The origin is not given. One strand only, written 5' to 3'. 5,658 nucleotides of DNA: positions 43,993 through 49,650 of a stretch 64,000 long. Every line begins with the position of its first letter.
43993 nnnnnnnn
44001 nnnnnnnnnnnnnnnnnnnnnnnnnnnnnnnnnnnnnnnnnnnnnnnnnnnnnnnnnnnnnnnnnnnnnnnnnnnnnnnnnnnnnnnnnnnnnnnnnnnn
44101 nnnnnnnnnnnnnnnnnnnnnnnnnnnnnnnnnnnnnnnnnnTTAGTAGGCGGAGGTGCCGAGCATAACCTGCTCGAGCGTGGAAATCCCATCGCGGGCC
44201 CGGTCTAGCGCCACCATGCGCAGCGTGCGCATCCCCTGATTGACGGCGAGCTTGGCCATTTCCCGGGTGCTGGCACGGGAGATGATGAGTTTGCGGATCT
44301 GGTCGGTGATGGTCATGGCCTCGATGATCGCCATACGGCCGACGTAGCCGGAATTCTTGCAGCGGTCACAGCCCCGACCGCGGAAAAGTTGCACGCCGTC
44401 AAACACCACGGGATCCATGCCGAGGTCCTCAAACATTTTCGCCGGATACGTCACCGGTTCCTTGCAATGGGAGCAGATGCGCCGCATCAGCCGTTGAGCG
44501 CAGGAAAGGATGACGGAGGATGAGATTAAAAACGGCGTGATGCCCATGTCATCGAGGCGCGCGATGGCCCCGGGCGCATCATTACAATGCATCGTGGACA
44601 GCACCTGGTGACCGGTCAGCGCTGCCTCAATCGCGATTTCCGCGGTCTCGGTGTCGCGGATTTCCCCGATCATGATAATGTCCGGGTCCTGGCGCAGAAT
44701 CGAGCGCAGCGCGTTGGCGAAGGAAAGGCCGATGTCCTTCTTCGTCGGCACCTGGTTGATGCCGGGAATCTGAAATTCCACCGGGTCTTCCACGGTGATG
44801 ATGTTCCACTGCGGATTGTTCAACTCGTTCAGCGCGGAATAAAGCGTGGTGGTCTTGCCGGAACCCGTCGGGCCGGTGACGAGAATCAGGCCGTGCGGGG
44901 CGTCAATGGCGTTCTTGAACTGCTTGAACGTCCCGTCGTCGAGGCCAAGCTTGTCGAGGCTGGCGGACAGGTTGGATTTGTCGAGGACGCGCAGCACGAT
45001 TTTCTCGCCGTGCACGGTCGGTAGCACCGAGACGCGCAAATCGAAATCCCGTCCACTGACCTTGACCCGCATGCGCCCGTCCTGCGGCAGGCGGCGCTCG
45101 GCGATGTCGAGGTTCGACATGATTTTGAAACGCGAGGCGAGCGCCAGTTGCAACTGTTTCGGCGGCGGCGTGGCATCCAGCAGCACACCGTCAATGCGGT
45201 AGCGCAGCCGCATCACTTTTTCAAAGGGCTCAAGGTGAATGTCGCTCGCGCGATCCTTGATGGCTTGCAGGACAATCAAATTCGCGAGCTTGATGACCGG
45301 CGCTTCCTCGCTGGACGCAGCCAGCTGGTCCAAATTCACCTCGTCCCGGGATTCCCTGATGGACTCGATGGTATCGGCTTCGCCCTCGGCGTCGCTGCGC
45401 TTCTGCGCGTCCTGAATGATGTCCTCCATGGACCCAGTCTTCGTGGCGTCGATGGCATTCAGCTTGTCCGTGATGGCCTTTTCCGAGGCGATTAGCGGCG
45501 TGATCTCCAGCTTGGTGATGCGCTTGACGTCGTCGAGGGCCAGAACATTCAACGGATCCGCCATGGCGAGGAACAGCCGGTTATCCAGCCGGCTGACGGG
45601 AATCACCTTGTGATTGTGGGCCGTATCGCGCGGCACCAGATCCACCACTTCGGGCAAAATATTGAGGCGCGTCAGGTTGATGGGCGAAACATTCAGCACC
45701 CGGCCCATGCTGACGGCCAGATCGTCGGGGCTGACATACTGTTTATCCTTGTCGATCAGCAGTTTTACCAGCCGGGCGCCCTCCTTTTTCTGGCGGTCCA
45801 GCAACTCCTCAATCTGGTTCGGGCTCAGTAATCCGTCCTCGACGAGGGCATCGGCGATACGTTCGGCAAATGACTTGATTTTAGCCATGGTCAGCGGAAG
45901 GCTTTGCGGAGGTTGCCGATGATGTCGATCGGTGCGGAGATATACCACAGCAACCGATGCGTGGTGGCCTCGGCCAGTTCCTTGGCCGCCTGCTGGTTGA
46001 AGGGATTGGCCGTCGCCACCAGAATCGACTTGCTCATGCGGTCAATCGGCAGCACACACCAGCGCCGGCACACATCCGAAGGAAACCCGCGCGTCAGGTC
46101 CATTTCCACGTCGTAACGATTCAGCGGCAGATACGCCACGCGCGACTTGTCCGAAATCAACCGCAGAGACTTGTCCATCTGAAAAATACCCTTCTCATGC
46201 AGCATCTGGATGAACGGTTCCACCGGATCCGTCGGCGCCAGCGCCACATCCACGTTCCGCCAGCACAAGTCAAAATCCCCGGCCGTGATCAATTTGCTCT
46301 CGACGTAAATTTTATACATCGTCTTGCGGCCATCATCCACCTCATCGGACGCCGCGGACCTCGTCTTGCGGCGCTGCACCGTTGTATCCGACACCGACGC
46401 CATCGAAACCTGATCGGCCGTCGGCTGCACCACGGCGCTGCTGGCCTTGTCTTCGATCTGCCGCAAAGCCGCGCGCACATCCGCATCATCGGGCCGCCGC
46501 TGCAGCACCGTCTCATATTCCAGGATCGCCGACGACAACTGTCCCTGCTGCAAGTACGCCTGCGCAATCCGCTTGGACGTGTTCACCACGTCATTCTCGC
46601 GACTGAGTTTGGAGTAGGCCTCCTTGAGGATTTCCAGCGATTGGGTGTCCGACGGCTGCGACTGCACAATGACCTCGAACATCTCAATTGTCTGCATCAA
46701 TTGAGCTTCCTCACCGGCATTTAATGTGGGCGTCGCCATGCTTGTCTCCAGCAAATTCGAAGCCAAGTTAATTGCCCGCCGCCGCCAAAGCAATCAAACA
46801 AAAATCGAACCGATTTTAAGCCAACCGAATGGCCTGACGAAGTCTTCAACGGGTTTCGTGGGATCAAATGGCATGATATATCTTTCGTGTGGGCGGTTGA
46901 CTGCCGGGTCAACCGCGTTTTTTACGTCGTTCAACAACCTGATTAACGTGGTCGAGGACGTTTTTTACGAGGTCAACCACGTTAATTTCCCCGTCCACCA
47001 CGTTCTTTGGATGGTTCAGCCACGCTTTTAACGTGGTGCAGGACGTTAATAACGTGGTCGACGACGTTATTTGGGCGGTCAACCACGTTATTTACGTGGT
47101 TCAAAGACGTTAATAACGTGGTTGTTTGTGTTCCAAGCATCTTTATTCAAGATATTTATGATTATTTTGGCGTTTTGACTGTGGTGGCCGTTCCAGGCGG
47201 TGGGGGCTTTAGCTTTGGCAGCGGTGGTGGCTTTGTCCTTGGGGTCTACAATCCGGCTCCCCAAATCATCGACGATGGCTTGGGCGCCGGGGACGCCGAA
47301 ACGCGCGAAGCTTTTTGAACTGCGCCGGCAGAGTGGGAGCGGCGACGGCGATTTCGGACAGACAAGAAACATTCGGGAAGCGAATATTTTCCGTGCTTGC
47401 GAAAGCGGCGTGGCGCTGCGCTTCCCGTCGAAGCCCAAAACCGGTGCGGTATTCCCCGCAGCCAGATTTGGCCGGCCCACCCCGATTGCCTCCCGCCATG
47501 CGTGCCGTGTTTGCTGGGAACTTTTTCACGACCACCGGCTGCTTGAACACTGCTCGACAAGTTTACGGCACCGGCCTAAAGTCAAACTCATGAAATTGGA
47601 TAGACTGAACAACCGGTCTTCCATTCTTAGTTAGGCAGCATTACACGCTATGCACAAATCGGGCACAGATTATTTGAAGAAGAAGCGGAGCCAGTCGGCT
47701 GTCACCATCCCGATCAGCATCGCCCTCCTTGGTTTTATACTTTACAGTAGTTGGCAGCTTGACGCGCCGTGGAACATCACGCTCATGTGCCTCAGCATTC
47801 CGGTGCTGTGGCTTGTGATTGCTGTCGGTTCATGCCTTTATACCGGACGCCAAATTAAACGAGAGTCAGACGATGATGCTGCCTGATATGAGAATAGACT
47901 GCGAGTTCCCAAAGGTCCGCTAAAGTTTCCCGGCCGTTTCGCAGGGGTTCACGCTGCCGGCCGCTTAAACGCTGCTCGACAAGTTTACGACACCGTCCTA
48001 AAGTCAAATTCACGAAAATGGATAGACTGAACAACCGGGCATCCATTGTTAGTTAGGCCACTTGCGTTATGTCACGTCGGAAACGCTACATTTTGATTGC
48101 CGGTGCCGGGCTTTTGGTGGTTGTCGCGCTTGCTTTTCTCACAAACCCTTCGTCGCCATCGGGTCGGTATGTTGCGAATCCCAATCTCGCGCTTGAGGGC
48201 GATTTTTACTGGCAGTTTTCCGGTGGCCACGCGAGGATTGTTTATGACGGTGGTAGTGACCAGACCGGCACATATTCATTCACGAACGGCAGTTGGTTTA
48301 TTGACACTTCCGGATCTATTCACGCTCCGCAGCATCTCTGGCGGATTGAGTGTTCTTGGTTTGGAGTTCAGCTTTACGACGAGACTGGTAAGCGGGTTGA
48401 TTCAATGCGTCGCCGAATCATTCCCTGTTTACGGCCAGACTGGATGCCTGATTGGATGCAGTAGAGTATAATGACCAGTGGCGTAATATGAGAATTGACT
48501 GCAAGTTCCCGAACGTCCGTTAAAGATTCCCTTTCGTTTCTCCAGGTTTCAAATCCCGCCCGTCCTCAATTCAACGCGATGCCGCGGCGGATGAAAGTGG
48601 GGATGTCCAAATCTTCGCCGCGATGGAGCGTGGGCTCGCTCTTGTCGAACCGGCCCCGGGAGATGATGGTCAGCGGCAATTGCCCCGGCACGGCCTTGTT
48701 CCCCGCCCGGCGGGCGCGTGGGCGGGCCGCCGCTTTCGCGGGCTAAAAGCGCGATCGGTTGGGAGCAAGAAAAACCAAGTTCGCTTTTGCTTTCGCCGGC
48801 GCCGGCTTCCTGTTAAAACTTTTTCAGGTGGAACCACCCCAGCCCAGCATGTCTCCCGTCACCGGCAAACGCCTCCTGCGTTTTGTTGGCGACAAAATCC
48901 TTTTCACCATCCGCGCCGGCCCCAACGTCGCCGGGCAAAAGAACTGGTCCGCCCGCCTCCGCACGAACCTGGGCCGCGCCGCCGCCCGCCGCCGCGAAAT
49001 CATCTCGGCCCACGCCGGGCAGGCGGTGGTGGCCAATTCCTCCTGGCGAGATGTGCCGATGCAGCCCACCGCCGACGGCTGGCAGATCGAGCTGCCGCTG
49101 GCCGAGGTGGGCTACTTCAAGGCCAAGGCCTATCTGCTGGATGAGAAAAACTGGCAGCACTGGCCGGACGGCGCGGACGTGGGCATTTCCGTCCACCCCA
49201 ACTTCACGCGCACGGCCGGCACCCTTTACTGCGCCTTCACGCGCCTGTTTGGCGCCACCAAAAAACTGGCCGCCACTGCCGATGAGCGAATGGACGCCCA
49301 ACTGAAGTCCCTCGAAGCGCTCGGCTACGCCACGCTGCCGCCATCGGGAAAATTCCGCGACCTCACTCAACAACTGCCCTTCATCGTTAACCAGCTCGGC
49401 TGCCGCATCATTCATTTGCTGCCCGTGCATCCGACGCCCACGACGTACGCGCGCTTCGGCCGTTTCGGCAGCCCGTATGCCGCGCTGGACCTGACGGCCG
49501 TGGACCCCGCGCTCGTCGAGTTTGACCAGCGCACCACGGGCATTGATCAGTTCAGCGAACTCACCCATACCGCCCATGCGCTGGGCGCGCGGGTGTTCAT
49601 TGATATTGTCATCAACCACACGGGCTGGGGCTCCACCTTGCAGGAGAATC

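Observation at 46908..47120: Ten tandem ~21-bp dyad-symmetric units next to an AT-rich tract: iteron-, centromere- or operator-like array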

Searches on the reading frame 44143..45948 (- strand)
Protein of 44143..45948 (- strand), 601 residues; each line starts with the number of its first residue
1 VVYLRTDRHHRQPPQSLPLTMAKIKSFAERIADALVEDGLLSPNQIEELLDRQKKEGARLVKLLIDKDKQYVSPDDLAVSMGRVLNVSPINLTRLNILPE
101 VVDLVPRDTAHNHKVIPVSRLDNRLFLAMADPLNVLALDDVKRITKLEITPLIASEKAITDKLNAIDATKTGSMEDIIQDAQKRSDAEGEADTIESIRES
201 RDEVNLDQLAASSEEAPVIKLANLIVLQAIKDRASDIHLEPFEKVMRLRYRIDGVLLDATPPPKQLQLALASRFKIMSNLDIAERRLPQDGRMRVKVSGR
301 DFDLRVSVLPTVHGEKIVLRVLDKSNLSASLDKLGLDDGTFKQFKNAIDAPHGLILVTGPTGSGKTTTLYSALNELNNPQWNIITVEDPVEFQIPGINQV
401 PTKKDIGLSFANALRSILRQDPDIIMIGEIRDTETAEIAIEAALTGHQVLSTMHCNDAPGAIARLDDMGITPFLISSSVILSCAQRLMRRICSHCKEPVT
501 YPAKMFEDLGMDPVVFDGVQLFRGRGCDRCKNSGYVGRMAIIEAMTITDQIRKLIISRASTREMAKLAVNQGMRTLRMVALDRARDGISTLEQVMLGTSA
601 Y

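Call 9: search_protein_families(library=pfam, proteins=[window:44143-45948:-], max_evalue=0.01)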
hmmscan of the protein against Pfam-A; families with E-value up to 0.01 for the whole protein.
window:44143-45948:- (601 aa): 10 families
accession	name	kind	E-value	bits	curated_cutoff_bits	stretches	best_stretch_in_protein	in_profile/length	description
PF00437.27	T2SSE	-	4.2e-135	450.6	24.9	1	213-595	3-369/370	Type II/IV secretion system protein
PF05157.20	MshEN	-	6.3e-17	61.8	23.1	1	87-169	3-86/90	MshEN domain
PF25199.1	nSTAND_NTPase5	-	1.1e-05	25.8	34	1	346-392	35-82/145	Novel STAND NTPase 5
PF20720.3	nSTAND3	-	3.6e-05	24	27.2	1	351-392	16-57/155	Novel STAND NTPase 3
PF13173.12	AAA_14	-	0.00021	21.8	27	1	354-443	4-84/129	AAA domain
PF13401.12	AAA_22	-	0.00026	21.8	27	1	352-386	5-39/130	AAA domain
PF13191.12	AAA_16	-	0.0004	21.3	32.6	1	346-400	14-64/167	AAA ATPase domain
PF13555.12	AAA_29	-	0.0024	18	27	1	339-369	10-39/61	P-loop containing region of AAA domain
PF13476.12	AAA_23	-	0.0038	18.3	27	1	343-369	9-36/201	AAA domain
PF03266.21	NTPase_1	-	0.0059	16.9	23.9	0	355-383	2-30/168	NTPase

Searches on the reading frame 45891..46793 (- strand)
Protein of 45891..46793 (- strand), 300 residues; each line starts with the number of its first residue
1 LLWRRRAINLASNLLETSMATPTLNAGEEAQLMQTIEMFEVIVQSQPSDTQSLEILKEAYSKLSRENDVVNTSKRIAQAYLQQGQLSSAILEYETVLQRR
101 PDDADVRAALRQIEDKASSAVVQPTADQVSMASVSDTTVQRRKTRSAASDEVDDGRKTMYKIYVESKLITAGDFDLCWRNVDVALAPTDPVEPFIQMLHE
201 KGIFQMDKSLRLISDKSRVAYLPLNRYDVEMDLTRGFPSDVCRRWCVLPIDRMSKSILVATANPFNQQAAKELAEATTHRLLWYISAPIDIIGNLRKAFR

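Call 9: search_protein_families(library=pfam, proteins=[window:45891-46793:-], max_evalue=0.01)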
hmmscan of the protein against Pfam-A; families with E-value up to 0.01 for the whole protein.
window:45891-46793:- (300 aa): 8 families
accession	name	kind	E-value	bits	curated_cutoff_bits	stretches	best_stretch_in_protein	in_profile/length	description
PF05157.20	MshEN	-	8.2e-12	45.4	23.1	1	219-297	3-82/90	MshEN domain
PF14559.12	TPR_19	-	8.9e-06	26.4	25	1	53-113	11-68/68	Tetratricopeptide repeat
PF13414.12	TPR_11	-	4.9e-05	23.4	26.8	1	78-109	2-33/42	TPR repeat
PF13428.12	TPR_14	-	0.00039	21.3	23.5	1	74-110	5-41/44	Tetratricopeptide repeat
PF24575.1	TPR_Slam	-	0.0006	20.7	35.2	1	48-112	26-89/104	Surface lipoprotein assembly modifier, N-terminal TPR repeats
PF07719.23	TPR_2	-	0.0022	18.4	27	1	75-103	6-34/34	Tetratricopeptide repeat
PF00515.34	TPR_1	-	0.0023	18.1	27.8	1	74-103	5-34/34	Tetratricopeptide repeat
PF13371.12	TPR_9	-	0.0035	17.8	35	0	77-113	36-72/73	Tetratricopeptide repeat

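Call 10: find_related_loci(query=window:45894-46739:-, collection=genome_contigs, flank=10000)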
Query seq(282 aa) (282 aa) in genome_contigs; peptide patterns used: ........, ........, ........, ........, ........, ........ (x = any residue, [..] = any of these).
307 stretches matched a pattern; 179 encode a relative of the query (tblastn E <= 1e-3); the best 80 are kept; 80 distinct loci.
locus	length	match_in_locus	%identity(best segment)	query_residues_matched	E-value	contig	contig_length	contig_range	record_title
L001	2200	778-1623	87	1-282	0e+0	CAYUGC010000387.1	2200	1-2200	MAG TPA_asm: uncultured Bifidobacteriaceae bacterium isolate binchicken_co241_251 genome assembly, contig: NODE_81769_le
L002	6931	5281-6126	87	1-282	2e-171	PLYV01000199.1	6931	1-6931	MAG: Limisphaerales bacterium isolate palsa_1443 73.20120700_P3D.225_contig_82222, whole genome shotgun sequence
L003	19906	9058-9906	86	1-282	9e-168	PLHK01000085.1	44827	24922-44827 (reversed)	MAG: Limisphaerales bacterium isolate bog_1402 73.20110800_S1S.11_contig_561, whole genome shotgun sequence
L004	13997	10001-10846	85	1-282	8e-167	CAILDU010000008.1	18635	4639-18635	MAG: uncultured Verrucomicrobia subdivision 3 bacterium isolate VK4_bin-0324 genome assembly, contig: bin-0324:008/209,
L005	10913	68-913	84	1-282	8e-165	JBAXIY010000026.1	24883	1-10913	MAG: Verrucomicrobiia bacterium isolate ELA361 MAG361_27, whole genome shotgun sequence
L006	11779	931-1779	82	1-282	1e-160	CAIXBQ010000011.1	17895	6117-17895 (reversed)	MAG: uncultured Verrucomicrobia subdivision 3 bacterium isolate MJ-2014_bin-0712 genome assembly, contig: bin-0712:011/1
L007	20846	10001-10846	82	1-282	3e-160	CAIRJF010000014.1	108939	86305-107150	MAG: uncultured Verrucomicrobia subdivision 3 bacterium isolate AM2_bin-1229 genome assembly, contig: bin-1229:14/40, wh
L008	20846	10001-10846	79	1-282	7e-157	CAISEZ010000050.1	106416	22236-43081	MAG: uncultured Verrucomicrobia subdivision 3 bacterium isolate Umea_bin-09539 genome assembly, contig: bin-09539:050/16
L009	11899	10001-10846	78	1-282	2e-156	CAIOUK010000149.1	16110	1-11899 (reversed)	MAG: uncultured Verrucomicrobia subdivision 3 bacterium isolate AM-2014-D2_bin-642 genome assembly, contig: bin-642:149/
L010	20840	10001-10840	78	1-282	5e-156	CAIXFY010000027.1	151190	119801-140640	MAG: uncultured Verrucomicrobia subdivision 3 bacterium isolate VK1_bin-0319 genome assembly, contig: bin-0319:27/85, wh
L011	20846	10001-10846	79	1-282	5e-156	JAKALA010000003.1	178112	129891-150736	MAG: bacterium isolate WY5.bin105 NODE_106_length_178112_cov_2.052718, whole genome shotgun sequence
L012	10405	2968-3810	80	1-282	1e-155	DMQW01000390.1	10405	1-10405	MAG TPA_asm: Limisphaerales bacterium isolate UBA11358 contig_23223, whole genome shotgun sequence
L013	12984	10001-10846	81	1-282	2e-154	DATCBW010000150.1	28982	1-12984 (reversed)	MAG TPA_asm: Verrucomicrobiia bacterium isolate SMAG_U7683 k141_213351, whole genome shotgun sequence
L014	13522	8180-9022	79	1-282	4e-154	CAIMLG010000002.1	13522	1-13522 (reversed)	MAG: uncultured Verrucomicrobia subdivision 3 bacterium isolate MJ-time_bin-6593 genome assembly, contig: bin-6593:002/3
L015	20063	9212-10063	79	1-282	3e-153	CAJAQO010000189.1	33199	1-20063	MAG: uncultured Verrucomicrobia subdivision 3 bacterium isolate B-2_bin-237 genome assembly, contig: bin-237:189/335, wh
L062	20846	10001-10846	66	1-282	2e-128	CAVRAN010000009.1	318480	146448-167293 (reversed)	MAG: uncultured Verrucomicrobiae bacterium isolate MFD04540.bin.1.22 genome assembly, contig: contig_3150, whole genome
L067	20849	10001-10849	81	1-282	6e-157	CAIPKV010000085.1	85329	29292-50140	MAG: uncultured Verrucomicrobia subdivision 3 bacterium isolate AM4_bin-735 genome assembly, contig: bin-735:85/87, whol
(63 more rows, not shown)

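Call 40: search_protein_families(library=pfam, proteins=[L062:879-1334:-, L067:3958-4668:+, L067:3321-3617:-, L067:2539-3099:-, L062:2042-3445:+], max_evalue=0.01)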
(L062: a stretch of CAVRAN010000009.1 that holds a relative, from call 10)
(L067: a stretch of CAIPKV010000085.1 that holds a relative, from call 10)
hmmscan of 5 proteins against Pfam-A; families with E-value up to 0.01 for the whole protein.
L062:879-1334:- (151 aa): 1 family
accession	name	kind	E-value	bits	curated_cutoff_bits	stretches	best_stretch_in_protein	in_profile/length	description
PF01797.21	Y1_Tnp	-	0.0022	18.5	23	1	65-102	46-82/121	Transposase IS200 like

L067:3958-4668:+ (236 aa): 0 families

L067:3321-3617:- (98 aa): 0 families

L067:2539-3099:- (186 aa): 0 families

L062:2042-3445:+ (467 aa): 1 family
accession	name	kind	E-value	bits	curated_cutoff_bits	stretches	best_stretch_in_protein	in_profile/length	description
PF07690.21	MFS_1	-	2.3e-48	165.3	33.4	1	34-415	1-345/347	Major Facilitator Superfamily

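Call 67: search_protein_families(library=phrogs, proteins=[L067:3958-4668:+, L062:879-1334:-], max_evalue=0.01)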
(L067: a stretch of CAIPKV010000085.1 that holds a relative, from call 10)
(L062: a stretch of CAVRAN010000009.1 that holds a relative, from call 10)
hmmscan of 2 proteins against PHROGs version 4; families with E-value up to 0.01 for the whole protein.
L067:3958-4668:+ (236 aa): 0 families

L062:879-1334:- (151 aa): 1 family
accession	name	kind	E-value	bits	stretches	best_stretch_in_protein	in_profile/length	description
phrog_18266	-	unknown function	1e-12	49.3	1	23-150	13-140/165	-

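Call 68: search_protein_families(library=ncbifam, proteins=[L067:3958-4668:+, L062:879-1334:-], max_evalue=0.01)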
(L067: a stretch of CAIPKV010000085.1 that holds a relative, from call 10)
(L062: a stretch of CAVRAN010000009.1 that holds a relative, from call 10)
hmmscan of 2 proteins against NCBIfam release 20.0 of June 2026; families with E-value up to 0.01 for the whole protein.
L067:3958-4668:+ (236 aa): 0 families

L062:879-1334:- (151 aa): 2 families
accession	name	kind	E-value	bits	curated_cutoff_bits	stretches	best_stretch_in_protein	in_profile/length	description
NF047646.1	REP_Tyr_transpos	equivalog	1.1e-25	90.2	80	1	20-144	8-145/146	REP-associated tyrosine transposase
NF033573.1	transpos_IS200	equivalog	0.003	17.8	55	1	67-105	54-91/126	IS200/IS605 family transposase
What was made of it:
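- The L062 array lies beside a bona fide REP-associated tyrosine transposase (call 68).
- Tried and rejected: The cargo ORFs have no Pfam, PHROG or NCBIfam family (calls 9, 67, 68).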

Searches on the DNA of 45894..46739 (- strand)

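Call 82: search_dna_similar(query=L067:9270-9690:-, collection=plasmids, mode=distant, max_evalue=0.001)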
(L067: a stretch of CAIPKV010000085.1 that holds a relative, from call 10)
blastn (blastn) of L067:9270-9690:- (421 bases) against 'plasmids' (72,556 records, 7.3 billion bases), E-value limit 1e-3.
No match.

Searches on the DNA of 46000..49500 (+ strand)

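Call 18: search_rna_families(source=window, start=46000, end=49500, threshold=evalue, max_evalue=1)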
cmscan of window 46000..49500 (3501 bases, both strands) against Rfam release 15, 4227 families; matches with E-value up to 1: 0.
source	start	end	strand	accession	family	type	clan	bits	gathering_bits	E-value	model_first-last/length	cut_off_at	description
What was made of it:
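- There is no Rfam match (call 18).
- Tried and rejected: Rfam: no match in 46000-49500 at E<=1 (call 18).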

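Call 42: search_dna_similar(query=window:46805-48766:+, collection=plasmids, mode=distant, max_evalue=0.001)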
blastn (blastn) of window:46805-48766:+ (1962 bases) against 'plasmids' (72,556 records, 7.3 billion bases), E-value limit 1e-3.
No match.

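Call 43: search_dna_similar(query=window:46805-48766:+, collection=phages, mode=distant, max_evalue=0.001)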
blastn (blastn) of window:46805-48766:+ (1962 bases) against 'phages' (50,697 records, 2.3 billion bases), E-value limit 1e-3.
No match.
